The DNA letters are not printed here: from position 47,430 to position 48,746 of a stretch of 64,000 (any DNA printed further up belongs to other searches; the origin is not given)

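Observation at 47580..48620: YvcK/CofD-family protein embedded in the glycan locus and overlapping the TPR-GT-C gene by 50 nt across an (AGAAAC)n-like repeat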

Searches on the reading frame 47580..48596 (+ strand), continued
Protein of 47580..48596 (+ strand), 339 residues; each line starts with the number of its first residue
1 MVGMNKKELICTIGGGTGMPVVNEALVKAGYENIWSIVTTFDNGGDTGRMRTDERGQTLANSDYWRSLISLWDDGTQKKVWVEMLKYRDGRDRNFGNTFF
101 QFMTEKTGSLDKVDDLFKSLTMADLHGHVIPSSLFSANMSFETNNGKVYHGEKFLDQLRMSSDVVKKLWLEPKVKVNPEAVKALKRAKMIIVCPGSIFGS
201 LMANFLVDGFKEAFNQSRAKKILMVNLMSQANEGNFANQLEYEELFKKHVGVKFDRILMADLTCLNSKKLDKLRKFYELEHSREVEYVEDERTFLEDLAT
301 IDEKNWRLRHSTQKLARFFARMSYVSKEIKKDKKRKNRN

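Call 12: find_encoding_contigs(protein=P0002, flank=10000, max_places=6)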
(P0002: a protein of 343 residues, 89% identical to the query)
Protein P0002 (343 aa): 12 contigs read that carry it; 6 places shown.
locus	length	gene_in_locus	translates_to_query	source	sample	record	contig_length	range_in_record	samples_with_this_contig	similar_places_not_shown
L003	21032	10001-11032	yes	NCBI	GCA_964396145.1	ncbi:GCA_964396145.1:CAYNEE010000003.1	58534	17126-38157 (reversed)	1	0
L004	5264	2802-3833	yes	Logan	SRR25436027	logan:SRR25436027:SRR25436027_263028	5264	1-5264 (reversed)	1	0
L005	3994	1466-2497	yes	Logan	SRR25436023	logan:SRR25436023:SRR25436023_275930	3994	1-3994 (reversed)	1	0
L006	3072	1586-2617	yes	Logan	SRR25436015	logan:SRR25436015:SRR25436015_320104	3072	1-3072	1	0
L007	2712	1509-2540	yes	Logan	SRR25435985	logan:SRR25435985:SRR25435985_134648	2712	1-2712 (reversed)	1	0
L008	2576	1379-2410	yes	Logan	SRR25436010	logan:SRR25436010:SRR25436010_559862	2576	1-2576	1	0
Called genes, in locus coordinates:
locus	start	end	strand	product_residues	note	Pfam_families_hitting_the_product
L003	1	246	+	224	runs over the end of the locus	PF00535:Glycos_transf_2, PF10111:Glyco_tranf_2_2 (weak)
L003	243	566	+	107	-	PF10066:DUF2304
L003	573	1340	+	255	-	PF00535:Glycos_transf_2, PF10111:Glyco_tranf_2_2, PF13641:Glyco_tranf_2_3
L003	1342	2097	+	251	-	PF01209:Ubie_methyltran, PF05175:MTS (faint), PF13489:Methyltransf_23, PF13847:Methyltransf_31, PF08241:Methyltransf_11, PF08242:Methyltransf_12, PF13649:Methyltransf_25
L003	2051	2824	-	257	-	PF05575:V_cholerae_RfbT (weak), PF05050:Methyltransf_21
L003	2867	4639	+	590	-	-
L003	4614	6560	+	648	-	PF24677:DUF7657, PF24672:DUF7654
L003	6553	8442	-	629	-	PF00535:Glycos_transf_2, PF10111:Glyco_tranf_2_2, PF13641:Glyco_tranf_2_3 (weak), PF13632:Glyco_trans_2_3 (faint), PF00535:Glycos_transf_2, PF10111:Glyco_tranf_2_2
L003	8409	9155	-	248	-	PF02463:SMC_N (faint), PF00005:ABC_tran, PF13555:AAA_29 (faint), PF00004:AAA (faint), PF13304:AAA_21 (faint)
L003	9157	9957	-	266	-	PF01061:ABC2_membrane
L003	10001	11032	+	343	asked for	PF01933:CofD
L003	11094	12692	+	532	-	PF13431:TPR_17 (faint), PF13174:TPR_6 (faint), PF13181:TPR_8 (faint), PF13414:TPR_11 (weak), PF00515:TPR_1, PF07719:TPR_2 (weak), PF23914:TPR_CcmH_CycH (weak), PF14559:TPR_19, +4 more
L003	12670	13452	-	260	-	PF13489:Methyltransf_23, PF13847:Methyltransf_31 (faint), PF08241:Methyltransf_11, PF08242:Methyltransf_12 (weak), PF13649:Methyltransf_25 (weak)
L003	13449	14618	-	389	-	PF00534:Glycos_transf_1, PF13692:Glyco_trans_1_4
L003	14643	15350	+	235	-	PF01209:Ubie_methyltran, PF02353:CMAS (weak), PF13489:Methyltransf_23, PF13847:Methyltransf_31, PF08241:Methyltransf_11, PF08242:Methyltransf_12, PF13649:Methyltransf_25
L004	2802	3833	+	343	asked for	PF01933:CofD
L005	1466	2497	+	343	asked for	PF01933:CofD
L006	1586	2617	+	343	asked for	PF01933:CofD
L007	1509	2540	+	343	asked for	PF01933:CofD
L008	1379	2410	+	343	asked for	PF01933:CofD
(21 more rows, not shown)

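Call 15: find_encoding_contigs(protein=P0004, flank=10000, max_places=2)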
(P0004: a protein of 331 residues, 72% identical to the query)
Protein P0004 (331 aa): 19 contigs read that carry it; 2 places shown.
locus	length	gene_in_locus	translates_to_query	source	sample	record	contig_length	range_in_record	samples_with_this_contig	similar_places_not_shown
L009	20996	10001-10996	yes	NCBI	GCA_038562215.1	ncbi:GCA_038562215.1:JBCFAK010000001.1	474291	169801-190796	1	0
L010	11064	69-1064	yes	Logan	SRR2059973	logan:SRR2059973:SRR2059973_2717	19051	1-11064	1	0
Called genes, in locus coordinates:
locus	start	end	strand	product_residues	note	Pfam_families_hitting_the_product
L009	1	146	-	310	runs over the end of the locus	PF00535:Glycos_transf_2, PF10111:Glyco_tranf_2_2, PF13641:Glyco_tranf_2_3, PF13632:Glyco_trans_2_3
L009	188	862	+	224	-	PF00535:Glycos_transf_2, PF10111:Glyco_tranf_2_2, PF13641:Glyco_tranf_2_3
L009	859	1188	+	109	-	PF10066:DUF2304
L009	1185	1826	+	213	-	PF05148:Methyltransf_8 (weak), PF13489:Methyltransf_23 (weak), PF08241:Methyltransf_11, PF13649:Methyltransf_25, PF01209:Ubie_methyltran (weak)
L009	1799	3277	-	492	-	-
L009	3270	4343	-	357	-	PF00535:Glycos_transf_2, PF10111:Glyco_tranf_2_2, PF13641:Glyco_tranf_2_3, PF13632:Glyco_trans_2_3 (weak)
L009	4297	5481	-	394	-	PF13477:Glyco_trans_4_2, PF13439:Glyco_transf_4, PF13579:Glyco_trans_4_4 (weak), PF00534:Glycos_transf_1, PF13692:Glyco_trans_1_4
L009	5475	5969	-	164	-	-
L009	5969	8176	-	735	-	PF14305:ATPgrasp_TupA, PF04765:TOD1_MUCI70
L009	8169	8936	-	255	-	PF00005:ABC_tran, PF02463:SMC_N (faint), PF13555:AAA_29 (faint)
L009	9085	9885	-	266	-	PF01061:ABC2_membrane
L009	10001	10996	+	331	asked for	PF01933:CofD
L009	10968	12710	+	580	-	PF11846:Wzy_C_2 (faint), PF13414:TPR_11 (faint), PF13431:TPR_17 (faint), PF07719:TPR_2 (faint), PF13174:TPR_6 (faint), PF00515:TPR_1 (weak), PF13181:TPR_8 (weak), PF14559:TPR_19, +4 more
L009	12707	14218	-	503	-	PF02310:B12-binding, PF04055:Radical_SAM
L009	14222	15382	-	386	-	PF00534:Glycos_transf_1, PF13692:Glyco_trans_1_4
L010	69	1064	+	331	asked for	PF01933:CofD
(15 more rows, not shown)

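Call 16: find_encoding_contigs(protein=P0011, flank=10000, max_places=1)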
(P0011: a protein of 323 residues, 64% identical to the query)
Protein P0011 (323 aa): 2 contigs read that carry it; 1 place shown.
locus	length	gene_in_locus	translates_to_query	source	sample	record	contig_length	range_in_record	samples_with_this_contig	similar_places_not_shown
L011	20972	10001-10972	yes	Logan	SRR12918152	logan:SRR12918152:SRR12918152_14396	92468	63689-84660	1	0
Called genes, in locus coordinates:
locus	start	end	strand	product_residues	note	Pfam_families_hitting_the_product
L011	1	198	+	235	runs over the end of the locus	PF00535:Glycos_transf_2, PF10111:Glyco_tranf_2_2, PF13641:Glyco_tranf_2_3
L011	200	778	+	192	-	PF13489:Methyltransf_23, PF13847:Methyltransf_31 (weak), PF08241:Methyltransf_11, PF08242:Methyltransf_12 (weak), PF13649:Methyltransf_25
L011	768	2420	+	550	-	-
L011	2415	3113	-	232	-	PF13489:Methyltransf_23, PF08241:Methyltransf_11 (weak), PF08242:Methyltransf_12 (weak)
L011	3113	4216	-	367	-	PF02350:Epimerase_2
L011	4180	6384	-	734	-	PF13692:Glyco_trans_1_4 (weak), PF00535:Glycos_transf_2, PF10111:Glyco_tranf_2_2, PF13641:Glyco_tranf_2_3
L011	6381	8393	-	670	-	PF14305:ATPgrasp_TupA, PF04765:TOD1_MUCI70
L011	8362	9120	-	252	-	PF13175:AAA_15 (faint), PF00005:ABC_tran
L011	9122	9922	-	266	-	PF01061:ABC2_membrane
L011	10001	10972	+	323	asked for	PF01933:CofD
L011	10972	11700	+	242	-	PF01073:3Beta_HSD, PF01370:Epimerase, PF04321:RmlD_sub_bind, PF16363:GDP_Man_Dehyd (faint), PF07993:NAD_binding_4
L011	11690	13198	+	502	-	PF02310:B12-binding, PF04055:Radical_SAM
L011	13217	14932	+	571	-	PF13414:TPR_11 (faint), PF13431:TPR_17 (faint), PF13174:TPR_6 (faint), PF13181:TPR_8 (faint), PF13371:TPR_9 (faint), PF00515:TPR_1 (weak), PF07719:TPR_2 (weak), PF14559:TPR_19 (weak), +3 more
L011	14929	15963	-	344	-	PF04055:Radical_SAM, PF13186:SPASM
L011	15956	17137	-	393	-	PF00534:Glycos_transf_1, PF13692:Glyco_trans_1_4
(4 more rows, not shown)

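Call 17: find_encoding_contigs(protein=P0102, flank=10000, max_places=1)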
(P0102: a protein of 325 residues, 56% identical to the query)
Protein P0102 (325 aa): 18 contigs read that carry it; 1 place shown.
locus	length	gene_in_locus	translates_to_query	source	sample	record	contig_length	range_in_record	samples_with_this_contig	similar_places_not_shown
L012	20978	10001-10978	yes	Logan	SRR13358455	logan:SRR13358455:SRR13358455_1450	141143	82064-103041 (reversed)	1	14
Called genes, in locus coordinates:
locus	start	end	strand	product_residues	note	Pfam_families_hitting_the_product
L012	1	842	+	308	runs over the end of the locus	PF01073:3Beta_HSD (faint), PF01370:Epimerase, PF16363:GDP_Man_Dehyd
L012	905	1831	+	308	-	PF00535:Glycos_transf_2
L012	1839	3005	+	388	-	PF01266:DAO (weak), PF13450:NAD_binding_8, PF03275:GLF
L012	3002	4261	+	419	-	PF01041:DegT_DnrJ_EryC1, PF01212:Beta_elim_lyase (weak)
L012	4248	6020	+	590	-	PF09594:GT87 (weak)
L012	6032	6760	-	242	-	PF02463:SMC_N (faint), PF13175:AAA_15 (weak), PF13476:AAA_23 (faint), PF00005:ABC_tran, PF13555:AAA_29 (weak)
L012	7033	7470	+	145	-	-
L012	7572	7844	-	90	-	-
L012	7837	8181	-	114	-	PF18924:DUF5674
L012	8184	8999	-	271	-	PF01061:ABC2_membrane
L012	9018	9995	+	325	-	PF13310:Virulence_RhuM, PF02661:Fic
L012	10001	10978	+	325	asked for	PF01933:CofD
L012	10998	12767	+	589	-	PF13431:TPR_17 (faint), PF14559:TPR_19 (faint)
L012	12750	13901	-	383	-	PF00534:Glycos_transf_1, PF13692:Glyco_trans_1_4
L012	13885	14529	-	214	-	PF25087:GMPPB_C (faint), PF00132:Hexapep, PF14602:Hexapep_2 (weak)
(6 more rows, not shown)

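Call 18: list_cluster_members(proteins=[window:47580-48596:+, P0001, P0004])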
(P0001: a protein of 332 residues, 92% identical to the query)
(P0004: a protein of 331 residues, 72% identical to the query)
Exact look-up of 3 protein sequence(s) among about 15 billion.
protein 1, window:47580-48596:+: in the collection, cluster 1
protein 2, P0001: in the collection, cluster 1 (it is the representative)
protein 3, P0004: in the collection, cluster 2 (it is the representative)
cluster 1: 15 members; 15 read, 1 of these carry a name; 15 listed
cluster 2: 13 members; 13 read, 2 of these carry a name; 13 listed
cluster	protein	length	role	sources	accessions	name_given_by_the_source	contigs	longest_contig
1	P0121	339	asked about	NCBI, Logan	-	-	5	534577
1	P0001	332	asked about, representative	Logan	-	-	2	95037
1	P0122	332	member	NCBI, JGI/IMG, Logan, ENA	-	uncharacterized cofD-like protein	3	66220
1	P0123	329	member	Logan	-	-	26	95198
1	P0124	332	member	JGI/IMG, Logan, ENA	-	-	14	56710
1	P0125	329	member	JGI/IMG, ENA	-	-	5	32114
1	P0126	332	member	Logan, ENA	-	-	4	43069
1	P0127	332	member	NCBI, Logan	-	-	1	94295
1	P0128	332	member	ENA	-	-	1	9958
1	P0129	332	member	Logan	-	-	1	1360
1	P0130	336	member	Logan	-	-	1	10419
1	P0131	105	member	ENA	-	-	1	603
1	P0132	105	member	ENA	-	-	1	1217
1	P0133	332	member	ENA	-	-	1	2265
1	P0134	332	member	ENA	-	-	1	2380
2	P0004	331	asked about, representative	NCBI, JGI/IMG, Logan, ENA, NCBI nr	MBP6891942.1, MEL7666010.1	YvcK family protein [Candidatus Shapirobacteria bacterium]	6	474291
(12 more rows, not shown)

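Call 23: find_encoding_contigs(protein=P0121, flank=3000, max_places=10)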
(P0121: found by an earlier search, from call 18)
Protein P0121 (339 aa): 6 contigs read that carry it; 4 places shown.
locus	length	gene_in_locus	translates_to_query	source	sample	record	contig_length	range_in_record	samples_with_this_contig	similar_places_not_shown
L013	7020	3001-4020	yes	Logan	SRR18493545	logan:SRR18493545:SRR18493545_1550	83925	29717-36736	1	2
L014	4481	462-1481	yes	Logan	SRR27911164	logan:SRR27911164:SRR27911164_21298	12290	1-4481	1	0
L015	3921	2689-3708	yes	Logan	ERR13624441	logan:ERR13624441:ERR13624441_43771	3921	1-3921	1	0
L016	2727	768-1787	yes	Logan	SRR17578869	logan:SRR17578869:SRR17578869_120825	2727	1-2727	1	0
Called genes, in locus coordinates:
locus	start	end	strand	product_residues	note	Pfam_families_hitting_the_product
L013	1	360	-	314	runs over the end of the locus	PF13641:Glyco_tranf_2_3 (weak), PF00535:Glycos_transf_2, PF10111:Glyco_tranf_2_2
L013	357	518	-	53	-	-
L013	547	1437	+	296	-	-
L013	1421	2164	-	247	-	PF00005:ABC_tran, PF13304:AAA_21 (faint)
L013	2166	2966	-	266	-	PF01061:ABC2_membrane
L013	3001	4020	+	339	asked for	PF01933:CofD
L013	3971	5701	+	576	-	PF13431:TPR_17 (faint), PF13371:TPR_9 (faint), PF13174:TPR_6 (faint), PF13414:TPR_11 (weak), PF00515:TPR_1, PF07719:TPR_2 (weak), PF13181:TPR_8 (weak), PF23914:TPR_CcmH_CycH, +4 more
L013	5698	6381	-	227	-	PF13489:Methyltransf_23, PF07021:MetW (weak), PF13847:Methyltransf_31, PF08241:Methyltransf_11 (weak), PF08242:Methyltransf_12 (weak), PF13649:Methyltransf_25 (weak)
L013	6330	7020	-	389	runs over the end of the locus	PF00534:Glycos_transf_1, PF13692:Glyco_trans_1_4, PF13524:Glyco_trans_1_2 (weak)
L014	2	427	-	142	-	?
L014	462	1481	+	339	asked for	PF01933:CofD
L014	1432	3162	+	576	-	PF13431:TPR_17 (faint), PF13371:TPR_9 (faint), PF13174:TPR_6 (faint), PF13414:TPR_11 (weak), PF00515:TPR_1, PF07719:TPR_2 (weak), PF13181:TPR_8 (weak), PF23914:TPR_CcmH_CycH, +4 more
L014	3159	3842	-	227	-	PF13489:Methyltransf_23, PF07021:MetW (weak), PF13847:Methyltransf_31, PF08241:Methyltransf_11 (weak), PF08242:Methyltransf_12 (weak), PF13649:Methyltransf_25 (weak)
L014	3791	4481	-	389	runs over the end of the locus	PF00534:Glycos_transf_1, PF13692:Glyco_trans_1_4, PF13524:Glyco_trans_1_2 (weak)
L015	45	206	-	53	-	-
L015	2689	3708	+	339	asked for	PF01933:CofD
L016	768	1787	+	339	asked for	PF01933:CofD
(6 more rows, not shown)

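Call 24: find_encoding_contigs(protein=P0130, flank=3000, max_places=4)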
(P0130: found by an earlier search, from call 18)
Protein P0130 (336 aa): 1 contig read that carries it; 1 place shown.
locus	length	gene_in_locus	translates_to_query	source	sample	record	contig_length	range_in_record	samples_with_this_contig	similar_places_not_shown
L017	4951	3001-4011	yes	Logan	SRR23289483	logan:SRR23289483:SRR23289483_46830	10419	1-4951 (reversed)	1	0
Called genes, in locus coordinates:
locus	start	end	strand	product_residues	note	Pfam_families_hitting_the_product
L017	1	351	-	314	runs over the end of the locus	PF13641:Glyco_tranf_2_3 (weak), PF00535:Glycos_transf_2, PF10111:Glyco_tranf_2_2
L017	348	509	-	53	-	-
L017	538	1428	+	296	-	-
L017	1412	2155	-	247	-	PF00005:ABC_tran, PF13304:AAA_21 (faint)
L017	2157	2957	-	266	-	PF01061:ABC2_membrane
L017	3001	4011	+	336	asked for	PF01933:CofD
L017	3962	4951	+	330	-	?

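Call 38: find_related_loci(query=A2, collection=genome_contigs, flank=6000)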
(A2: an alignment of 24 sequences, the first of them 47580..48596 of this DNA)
Query A2 (339 aa) in genome_contigs; peptide patterns used: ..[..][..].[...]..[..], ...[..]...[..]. (x = any residue, [..] = any of these).
109 stretches matched a pattern; 73 encode a relative of the query (tblastn E <= 1e-3); 73 distinct loci.
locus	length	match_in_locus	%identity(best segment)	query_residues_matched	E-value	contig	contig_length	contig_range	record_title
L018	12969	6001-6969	89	4-326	0e+0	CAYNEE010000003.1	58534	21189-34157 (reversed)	MAG TPA_asm: uncultured Gammaproteobacteria bacterium isolate binchicken_co117_38 genome assembly, contig: NODE_967_leng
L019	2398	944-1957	72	1-336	1e-180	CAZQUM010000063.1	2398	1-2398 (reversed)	MAG TPA_asm: uncultured Gammaproteobacteria bacterium isolate SRP294416_co3_917 genome assembly, contig: NODE_130297_len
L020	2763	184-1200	71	2-338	5e-178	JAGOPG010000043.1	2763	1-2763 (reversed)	Candidatus Shapirobacteria bacterium isolate Go_SlDig_bin_323 Go_SlDig_149163_length_2763_cov_9.666540, whole genome sho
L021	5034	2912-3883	63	1-322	2e-143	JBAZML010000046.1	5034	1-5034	MAG: Candidatus Shapirobacteria bacterium isolate SO_2017_LW4_41 scaffold_32838_c1_LW137-91_2017, whole genome shotgun s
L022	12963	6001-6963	64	1-319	9e-141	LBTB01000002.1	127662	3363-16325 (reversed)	MAG: Candidatus Shapirobacteria bacterium GW2011_GWF2_37_20 US46_C0002, whole genome shotgun sequence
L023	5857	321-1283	67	4-322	2e-138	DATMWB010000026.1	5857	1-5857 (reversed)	MAG TPA_asm: Candidatus Methanoperedens sp. isolate SMAG_U13083 k141_760820, whole genome shotgun sequence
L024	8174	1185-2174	59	1-328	3e-129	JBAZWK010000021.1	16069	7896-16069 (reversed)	MAG: Candidatus Shapirobacteria bacterium isolate SO_2017_GW1_30 NODE_13576_length_16069_cov_1.034249_OW334_2017, whole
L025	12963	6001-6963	59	4-322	5e-129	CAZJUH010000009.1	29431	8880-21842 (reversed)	MAG TPA_asm: uncultured Gammaproteobacteria bacterium isolate binchicken_co220_54 genome assembly, contig: NODE_915_leng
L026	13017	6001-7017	57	4-332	3e-124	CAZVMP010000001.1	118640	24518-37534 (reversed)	MAG TPA_asm: uncultured Gammaproteobacteria bacterium isolate binchicken_co45_820 genome assembly, contig: NODE_83_lengt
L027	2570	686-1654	59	4-322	7e-129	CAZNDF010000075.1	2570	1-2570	MAG TPA_asm: uncultured Gammaproteobacteria bacterium isolate SRP192927_co2_67 genome assembly, contig: NODE_109106_leng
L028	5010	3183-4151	59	4-322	9e-124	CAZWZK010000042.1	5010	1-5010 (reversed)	MAG TPA_asm: uncultured Gammaproteobacteria bacterium isolate SRP294416_co1_742 genome assembly, contig: NODE_40931_leng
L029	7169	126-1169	55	10-335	4e-122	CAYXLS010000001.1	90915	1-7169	MAG TPA_asm: uncultured Gammaproteobacteria bacterium isolate SRP192927_co7_326 genome assembly, contig: NODE_281_length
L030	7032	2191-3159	57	4-322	2e-121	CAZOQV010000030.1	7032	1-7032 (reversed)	MAG TPA_asm: uncultured Gammaproteobacteria bacterium isolate SRP192927_co2_309 genome assembly, contig: NODE_23426_leng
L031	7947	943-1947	55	4-328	4e-121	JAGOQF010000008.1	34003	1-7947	Candidatus Shapirobacteria bacterium isolate Go_SlDig_bin_387 Go_SlDig_3369_length_34003_cov_6.766560, whole genome shot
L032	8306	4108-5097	57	10-335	7e-121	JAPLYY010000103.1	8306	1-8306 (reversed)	MAG: Candidatus Shapirobacteria bacterium isolate LacPavin_0920_WC90_MAG_39_8 LacPavin_0920_WC90_scaffold_298063, whole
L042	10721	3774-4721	57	10-321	5e-118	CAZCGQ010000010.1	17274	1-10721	MAG TPA_asm: uncultured Gammaproteobacteria bacterium isolate SRP332253_co2_135 genome assembly, contig: NODE_3116_lengt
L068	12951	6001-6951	51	10-322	1e-112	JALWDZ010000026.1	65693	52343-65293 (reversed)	MAG: Candidatus Shapirobacteria bacterium isolate T11_metabat1_scaf2bin.010 T11_NODE_94_length_65693_cov_2.654806, whole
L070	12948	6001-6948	56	10-321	1e-112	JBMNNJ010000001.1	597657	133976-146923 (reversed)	MAG: Patescibacteria group bacterium isolate SBF912LR0HQ0104 contig_45780, whole genome shotgun sequence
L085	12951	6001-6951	53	10-322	7e-109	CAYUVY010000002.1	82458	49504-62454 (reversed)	MAG TPA_asm: uncultured Gammaproteobacteria bacterium isolate SRP298887_co1_124 genome assembly, contig: NODE_126_length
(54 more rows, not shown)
